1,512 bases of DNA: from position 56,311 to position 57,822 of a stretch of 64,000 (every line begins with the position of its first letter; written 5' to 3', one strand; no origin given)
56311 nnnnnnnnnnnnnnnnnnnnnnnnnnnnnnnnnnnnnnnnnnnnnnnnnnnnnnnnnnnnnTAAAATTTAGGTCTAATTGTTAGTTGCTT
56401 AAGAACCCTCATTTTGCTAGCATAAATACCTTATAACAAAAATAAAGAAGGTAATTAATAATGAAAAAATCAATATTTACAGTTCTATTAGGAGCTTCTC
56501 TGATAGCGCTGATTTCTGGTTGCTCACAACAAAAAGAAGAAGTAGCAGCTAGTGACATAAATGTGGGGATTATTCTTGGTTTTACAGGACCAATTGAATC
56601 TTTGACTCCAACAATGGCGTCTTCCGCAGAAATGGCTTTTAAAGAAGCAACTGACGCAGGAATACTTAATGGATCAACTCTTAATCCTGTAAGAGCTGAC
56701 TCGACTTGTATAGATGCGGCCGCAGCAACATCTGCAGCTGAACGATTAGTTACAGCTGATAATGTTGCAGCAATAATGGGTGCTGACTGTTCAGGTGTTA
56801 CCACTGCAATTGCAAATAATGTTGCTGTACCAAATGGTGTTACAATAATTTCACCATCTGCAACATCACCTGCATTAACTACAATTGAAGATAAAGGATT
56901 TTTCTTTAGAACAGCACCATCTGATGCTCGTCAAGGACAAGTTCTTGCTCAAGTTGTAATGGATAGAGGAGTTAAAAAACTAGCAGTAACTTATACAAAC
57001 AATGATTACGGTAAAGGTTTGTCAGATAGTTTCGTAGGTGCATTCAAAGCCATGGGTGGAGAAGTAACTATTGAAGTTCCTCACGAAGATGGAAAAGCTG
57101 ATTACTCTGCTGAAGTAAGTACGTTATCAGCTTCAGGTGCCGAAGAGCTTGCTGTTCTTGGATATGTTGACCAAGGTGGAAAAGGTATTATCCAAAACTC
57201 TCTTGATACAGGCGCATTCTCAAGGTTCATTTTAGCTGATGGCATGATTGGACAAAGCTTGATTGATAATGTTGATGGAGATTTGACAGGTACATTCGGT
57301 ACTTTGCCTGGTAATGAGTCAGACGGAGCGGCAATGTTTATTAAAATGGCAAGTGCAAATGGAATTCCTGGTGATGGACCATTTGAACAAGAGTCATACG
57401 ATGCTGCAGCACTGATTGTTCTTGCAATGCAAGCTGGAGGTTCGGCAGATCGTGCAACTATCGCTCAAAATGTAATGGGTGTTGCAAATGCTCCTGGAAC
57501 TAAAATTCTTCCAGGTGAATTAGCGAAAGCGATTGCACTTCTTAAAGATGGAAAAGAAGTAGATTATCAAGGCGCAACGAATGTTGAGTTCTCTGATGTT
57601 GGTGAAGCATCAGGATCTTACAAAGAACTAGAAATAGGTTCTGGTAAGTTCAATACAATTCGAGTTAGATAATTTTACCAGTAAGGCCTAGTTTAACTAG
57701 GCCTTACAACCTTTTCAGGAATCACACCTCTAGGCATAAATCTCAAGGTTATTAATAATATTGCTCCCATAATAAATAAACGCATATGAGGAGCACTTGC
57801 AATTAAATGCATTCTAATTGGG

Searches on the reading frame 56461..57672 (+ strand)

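Call 9: search_protein_families(library=pfam, proteins=[window:56461-57672:+])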
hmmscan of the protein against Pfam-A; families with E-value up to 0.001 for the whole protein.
window:56461-57672:+ (403 aa): 3 families
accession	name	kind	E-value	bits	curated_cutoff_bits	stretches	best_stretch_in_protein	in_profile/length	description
PF13458.12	Peripla_BP_6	-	6.5e-34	118.6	31.7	1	33-338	2-308/343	Periplasmic binding protein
PF01094.35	ANF_receptor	-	1.5e-25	90.5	25.4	1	53-387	3-345/353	Receptor family ligand binding region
PF13433.12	Peripla_BP_5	-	1.5e-06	28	27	1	33-111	1-78/363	Periplasmic binding protein domain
